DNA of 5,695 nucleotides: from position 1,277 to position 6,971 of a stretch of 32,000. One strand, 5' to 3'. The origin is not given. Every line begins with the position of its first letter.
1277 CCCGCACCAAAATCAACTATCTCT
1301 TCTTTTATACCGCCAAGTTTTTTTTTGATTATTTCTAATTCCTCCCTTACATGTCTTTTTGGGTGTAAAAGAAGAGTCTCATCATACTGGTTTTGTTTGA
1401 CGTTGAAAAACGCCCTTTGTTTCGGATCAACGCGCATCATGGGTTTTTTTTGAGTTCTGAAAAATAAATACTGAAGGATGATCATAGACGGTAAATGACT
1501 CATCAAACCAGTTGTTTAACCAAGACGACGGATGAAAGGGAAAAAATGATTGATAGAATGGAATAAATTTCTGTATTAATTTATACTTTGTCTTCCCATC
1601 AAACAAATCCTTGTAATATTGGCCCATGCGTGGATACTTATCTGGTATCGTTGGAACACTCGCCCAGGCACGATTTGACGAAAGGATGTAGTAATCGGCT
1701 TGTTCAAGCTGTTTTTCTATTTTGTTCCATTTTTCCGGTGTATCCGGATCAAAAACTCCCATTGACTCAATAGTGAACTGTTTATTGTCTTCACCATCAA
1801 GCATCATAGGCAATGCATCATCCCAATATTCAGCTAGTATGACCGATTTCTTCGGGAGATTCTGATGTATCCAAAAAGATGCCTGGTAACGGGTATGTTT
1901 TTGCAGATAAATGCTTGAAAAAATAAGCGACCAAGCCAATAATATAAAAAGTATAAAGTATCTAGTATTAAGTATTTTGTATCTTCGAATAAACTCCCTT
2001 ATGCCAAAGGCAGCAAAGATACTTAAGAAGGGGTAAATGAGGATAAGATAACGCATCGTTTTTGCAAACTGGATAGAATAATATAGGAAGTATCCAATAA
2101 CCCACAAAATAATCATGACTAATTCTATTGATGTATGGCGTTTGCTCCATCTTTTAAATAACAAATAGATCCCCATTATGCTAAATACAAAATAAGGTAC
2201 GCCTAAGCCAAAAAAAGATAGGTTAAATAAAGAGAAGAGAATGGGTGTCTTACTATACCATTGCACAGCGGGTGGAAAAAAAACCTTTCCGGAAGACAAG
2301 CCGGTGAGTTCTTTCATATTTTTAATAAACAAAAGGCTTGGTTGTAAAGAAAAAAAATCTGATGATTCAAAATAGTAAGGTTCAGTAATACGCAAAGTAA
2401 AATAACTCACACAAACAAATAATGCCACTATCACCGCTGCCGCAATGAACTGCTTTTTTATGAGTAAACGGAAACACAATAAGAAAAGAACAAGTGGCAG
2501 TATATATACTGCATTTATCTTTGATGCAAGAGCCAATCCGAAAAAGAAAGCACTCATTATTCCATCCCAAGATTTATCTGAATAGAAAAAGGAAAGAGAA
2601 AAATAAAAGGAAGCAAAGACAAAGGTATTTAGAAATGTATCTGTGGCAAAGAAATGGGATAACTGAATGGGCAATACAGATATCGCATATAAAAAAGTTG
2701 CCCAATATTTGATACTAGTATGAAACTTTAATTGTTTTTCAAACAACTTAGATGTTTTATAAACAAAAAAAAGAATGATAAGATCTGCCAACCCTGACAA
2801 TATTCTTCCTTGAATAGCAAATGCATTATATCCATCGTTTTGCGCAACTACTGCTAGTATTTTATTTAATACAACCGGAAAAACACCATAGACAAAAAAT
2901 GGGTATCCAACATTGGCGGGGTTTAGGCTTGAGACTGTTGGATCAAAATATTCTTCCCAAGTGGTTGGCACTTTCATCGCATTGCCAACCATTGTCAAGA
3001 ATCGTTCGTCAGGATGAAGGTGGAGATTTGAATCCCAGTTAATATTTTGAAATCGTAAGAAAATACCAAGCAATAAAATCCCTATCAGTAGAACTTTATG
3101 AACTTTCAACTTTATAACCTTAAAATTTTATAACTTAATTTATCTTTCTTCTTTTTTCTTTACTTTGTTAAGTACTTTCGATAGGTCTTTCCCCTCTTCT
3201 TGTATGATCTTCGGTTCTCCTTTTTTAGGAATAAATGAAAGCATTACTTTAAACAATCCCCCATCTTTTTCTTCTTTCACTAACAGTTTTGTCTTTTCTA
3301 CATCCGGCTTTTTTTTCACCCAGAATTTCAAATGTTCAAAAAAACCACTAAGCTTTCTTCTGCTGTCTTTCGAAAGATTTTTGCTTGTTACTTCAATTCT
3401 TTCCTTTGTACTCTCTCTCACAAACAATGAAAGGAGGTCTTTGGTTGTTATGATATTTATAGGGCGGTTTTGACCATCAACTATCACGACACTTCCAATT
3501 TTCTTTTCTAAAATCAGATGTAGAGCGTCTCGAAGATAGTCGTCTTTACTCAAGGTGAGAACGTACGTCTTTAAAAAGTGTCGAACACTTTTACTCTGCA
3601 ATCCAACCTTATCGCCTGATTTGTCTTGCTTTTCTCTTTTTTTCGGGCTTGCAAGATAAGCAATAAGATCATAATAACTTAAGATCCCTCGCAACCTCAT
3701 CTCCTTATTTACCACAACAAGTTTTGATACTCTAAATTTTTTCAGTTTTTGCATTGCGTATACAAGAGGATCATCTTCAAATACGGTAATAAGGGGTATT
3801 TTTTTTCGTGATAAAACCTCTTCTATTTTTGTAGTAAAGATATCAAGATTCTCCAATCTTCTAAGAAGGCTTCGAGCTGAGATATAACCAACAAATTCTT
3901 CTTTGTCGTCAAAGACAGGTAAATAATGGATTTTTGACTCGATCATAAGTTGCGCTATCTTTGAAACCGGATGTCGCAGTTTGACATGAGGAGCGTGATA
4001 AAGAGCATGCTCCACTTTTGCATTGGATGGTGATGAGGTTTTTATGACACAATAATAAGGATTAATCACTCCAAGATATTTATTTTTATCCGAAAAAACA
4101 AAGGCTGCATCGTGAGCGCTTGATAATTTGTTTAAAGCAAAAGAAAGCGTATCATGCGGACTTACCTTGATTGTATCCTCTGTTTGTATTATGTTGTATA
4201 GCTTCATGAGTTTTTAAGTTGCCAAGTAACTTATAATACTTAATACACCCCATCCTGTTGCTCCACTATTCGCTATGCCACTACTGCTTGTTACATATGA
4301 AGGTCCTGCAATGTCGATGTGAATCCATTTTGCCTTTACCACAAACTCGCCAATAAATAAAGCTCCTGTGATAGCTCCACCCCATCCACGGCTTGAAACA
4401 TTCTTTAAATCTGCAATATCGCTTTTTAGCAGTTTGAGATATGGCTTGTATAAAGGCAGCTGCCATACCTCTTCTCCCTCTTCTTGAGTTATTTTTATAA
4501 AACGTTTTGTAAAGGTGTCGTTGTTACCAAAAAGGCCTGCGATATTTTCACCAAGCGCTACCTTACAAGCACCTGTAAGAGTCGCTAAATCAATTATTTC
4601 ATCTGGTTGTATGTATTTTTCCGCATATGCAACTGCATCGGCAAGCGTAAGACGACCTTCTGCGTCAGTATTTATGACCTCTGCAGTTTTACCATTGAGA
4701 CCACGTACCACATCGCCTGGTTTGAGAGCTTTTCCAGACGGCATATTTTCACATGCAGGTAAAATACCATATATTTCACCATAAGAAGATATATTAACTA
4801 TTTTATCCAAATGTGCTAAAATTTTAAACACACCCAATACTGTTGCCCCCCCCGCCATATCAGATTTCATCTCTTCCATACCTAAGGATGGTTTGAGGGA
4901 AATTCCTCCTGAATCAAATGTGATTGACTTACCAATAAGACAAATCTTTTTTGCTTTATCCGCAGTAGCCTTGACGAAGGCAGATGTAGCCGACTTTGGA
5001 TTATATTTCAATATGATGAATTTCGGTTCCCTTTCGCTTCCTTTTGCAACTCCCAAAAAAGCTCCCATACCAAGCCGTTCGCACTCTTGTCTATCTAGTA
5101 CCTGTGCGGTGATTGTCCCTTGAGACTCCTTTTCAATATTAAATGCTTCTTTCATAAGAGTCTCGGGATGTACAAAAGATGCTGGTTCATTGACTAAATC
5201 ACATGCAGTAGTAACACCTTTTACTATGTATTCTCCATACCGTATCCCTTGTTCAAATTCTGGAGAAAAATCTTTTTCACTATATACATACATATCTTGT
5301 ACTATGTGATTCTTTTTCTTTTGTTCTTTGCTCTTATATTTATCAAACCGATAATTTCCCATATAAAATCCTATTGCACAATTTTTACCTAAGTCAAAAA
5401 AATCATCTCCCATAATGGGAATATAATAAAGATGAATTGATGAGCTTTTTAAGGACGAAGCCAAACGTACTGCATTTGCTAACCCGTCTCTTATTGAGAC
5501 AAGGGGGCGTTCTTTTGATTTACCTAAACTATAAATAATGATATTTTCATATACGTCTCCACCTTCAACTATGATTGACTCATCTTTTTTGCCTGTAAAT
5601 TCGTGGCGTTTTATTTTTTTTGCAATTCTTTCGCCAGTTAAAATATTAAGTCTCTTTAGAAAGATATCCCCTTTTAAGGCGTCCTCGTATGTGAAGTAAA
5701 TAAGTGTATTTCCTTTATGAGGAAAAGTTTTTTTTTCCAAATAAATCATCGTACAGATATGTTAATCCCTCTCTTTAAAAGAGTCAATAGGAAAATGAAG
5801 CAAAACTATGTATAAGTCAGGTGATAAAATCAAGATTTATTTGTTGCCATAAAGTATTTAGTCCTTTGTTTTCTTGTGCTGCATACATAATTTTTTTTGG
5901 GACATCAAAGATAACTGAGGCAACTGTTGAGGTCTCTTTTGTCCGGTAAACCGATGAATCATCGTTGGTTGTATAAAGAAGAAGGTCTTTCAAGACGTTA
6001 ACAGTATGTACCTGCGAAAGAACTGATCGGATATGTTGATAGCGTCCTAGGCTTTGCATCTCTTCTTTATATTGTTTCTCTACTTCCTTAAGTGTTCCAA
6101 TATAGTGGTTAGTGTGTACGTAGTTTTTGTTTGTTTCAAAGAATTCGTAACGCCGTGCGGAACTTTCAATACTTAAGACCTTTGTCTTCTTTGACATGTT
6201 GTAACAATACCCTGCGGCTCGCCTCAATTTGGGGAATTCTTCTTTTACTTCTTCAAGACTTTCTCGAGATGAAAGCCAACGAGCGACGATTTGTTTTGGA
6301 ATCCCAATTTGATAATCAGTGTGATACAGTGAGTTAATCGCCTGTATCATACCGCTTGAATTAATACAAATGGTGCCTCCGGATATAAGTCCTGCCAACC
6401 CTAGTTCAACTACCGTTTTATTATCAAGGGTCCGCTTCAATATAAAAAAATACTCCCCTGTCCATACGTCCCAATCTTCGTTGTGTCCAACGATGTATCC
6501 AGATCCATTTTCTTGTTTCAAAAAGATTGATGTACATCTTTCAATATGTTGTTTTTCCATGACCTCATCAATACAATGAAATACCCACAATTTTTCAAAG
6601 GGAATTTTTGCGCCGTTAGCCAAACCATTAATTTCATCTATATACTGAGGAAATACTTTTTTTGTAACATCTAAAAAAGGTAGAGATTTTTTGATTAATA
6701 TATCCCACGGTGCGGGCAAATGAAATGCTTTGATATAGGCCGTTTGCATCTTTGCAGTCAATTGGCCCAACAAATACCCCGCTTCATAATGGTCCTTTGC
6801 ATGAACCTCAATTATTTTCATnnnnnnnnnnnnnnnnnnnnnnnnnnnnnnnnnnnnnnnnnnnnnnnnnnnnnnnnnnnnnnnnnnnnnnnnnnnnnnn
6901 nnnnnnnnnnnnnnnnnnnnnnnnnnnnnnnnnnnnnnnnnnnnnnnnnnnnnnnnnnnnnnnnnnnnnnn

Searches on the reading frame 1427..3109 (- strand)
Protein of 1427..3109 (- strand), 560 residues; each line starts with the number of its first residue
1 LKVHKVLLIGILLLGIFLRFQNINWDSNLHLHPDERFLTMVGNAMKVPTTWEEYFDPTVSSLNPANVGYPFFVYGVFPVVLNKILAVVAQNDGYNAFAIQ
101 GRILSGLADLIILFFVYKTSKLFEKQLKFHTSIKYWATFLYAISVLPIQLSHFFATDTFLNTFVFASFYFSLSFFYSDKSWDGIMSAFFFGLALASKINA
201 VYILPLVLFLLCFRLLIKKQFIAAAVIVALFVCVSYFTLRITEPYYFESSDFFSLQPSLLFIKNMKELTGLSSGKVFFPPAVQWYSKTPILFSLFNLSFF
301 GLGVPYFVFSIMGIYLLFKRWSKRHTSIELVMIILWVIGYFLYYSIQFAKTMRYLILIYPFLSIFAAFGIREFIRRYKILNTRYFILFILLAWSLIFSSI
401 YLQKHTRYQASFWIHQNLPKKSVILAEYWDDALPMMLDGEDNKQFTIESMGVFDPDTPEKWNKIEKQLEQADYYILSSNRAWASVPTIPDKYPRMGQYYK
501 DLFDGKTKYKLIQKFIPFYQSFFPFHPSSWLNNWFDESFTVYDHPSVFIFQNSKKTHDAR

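Call 3: search_protein_families(library=pfam, proteins=[window:1427-3109:-], max_evalue=0.01)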
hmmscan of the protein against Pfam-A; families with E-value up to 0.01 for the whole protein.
window:1427-3109:- (560 aa): 1 family
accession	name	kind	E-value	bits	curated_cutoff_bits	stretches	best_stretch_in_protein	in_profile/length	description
PF13231.12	PMT_2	-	1.5e-09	38.8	26.1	1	101-234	24-155/160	Dolichyl-phosphate-mannose-protein mannosyltransferase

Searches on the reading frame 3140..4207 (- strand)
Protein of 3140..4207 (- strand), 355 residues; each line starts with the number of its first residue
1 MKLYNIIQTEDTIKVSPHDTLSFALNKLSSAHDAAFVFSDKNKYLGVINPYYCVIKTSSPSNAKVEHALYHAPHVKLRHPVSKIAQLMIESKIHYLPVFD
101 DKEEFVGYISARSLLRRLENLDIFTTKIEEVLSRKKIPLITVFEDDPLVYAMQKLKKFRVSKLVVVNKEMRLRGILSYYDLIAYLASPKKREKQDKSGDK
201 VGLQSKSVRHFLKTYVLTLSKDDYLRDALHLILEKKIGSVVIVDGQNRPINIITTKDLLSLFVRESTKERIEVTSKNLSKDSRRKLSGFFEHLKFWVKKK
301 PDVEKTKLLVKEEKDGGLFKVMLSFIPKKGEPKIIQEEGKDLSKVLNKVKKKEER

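Call 3: search_protein_families(library=pfam, proteins=[window:3140-4207:-], max_evalue=0.01)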
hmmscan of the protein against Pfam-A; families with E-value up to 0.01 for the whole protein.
window:3140-4207:- (355 aa): 1 family
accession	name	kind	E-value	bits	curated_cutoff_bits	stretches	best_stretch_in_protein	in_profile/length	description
PF00571.33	CBS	-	1e-35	122.3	24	3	208-262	1-55/57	CBS domain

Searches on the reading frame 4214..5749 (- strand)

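Call 3: search_protein_families(library=pfam, proteins=[window:4214-5749:-], max_evalue=0.01)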
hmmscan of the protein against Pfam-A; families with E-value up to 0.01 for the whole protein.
window:4214-5749:- (511 aa): 2 families
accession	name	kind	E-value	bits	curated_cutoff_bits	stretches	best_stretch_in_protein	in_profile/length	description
PF00883.26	Peptidase_M17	-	1.5e-109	366.5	25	1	182-505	3-309/310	Cytosol aminopeptidase family, catalytic domain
PF02789.23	Peptidase_M17_N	-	6.5e-12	45.9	23.4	1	30-141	14-128/129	Cytosol aminopeptidase family, N-terminal domain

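Call 4: search_protein_families(library=ncbifam, proteins=[window:4214-5749:-], max_evalue=0.01)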
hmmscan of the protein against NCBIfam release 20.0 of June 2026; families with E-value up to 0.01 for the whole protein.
window:4214-5749:- (511 aa): 13 families
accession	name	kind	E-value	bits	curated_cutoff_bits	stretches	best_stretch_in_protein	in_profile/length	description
NF002083.0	PRK00913.3-5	equivalog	4e-131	438.3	468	1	40-507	35-485/492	leucyl aminopeptidase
NF002076.0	PRK00913.2-3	equivalog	7.9e-126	421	491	1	10-509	12-490/494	leucyl aminopeptidase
NF002073.0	PRK00913.1-2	equivalog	1.9e-123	413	432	1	39-509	49-498/505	leucyl aminopeptidase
NF002077.0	PRK00913.2-4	equivalog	6.4e-121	404.8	471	1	16-505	19-491/501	leucyl aminopeptidase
NF002074.0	PRK00913.1-4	equivalog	2.8e-116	389.3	415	1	31-509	32-490/496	leucyl aminopeptidase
NF002075.0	PRK00913.2-2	equivalog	2.1e-112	376.5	468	1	31-505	37-492/502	leucyl aminopeptidase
NF002082.0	PRK00913.3-4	equivalog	6.8e-112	374.8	552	1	121-508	125-499/504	leucyl aminopeptidase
NF002081.0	PRK00913.3-3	equivalog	5.6e-103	345.4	485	1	42-510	34-479/485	leucyl aminopeptidase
NF002072.0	PRK00913.1-1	equivalog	2.2e-89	300.3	826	1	132-504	137-487/502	leucyl aminopeptidase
NF002078.0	PRK00913.2-5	equivalog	7.9e-88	295.2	622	1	49-509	49-494/500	leucyl aminopeptidase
NF003450.0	PRK05015.1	equivalog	3.7e-72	243.4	437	1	181-509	109-425/429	aminopeptidase PepB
NF002079.0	PRK00913.3-1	equivalog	6.2e-71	239.5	1013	1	68-507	54-487/496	leucyl aminopeptidase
NF002080.0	PRK00913.3-2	equivalog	4.5e-70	236.7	475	1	161-486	117-425/447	leucyl aminopeptidase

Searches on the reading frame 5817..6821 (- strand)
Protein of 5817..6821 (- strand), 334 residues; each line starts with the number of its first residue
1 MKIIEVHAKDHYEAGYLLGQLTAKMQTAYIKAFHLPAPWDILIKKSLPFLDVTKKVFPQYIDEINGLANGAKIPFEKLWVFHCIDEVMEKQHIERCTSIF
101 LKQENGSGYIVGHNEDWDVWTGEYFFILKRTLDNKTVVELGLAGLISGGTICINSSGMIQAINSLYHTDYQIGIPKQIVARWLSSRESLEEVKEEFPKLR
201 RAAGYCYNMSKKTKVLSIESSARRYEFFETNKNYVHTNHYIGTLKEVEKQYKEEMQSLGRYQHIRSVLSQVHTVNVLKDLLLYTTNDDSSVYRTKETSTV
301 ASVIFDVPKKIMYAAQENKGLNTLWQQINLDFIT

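Call 3: search_protein_families(library=pfam, proteins=[window:5817-6821:-], max_evalue=0.01)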
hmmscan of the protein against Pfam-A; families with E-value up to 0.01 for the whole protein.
window:5817-6821:- (334 aa): 1 family
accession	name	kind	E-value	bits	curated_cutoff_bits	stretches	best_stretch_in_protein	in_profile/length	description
PF03417.21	AAT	-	2.9e-20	73.3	23.2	1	103-318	3-222/225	Acyl-coenzyme A:6-aminopenicillanic acid acyl-transferase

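Call 4: search_protein_families(library=ncbifam, proteins=[window:5817-6821:-], max_evalue=0.01)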
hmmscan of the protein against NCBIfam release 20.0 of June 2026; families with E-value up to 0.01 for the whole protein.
window:5817-6821:- (334 aa): 1 family
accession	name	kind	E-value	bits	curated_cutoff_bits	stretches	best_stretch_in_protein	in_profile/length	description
NF040521.1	C45_proenzyme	subfamily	9.5e-46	156.6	85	1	10-310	3-311/313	C45 family autoproteolytic acyltransferase/hydrolase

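Call 91: search_protein_families(library=padloc, proteins=[window:5817-6821:-], max_evalue=0.001)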
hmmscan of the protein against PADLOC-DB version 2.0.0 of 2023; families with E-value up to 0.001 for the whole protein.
window:5817-6821:- (334 aa): 0 families
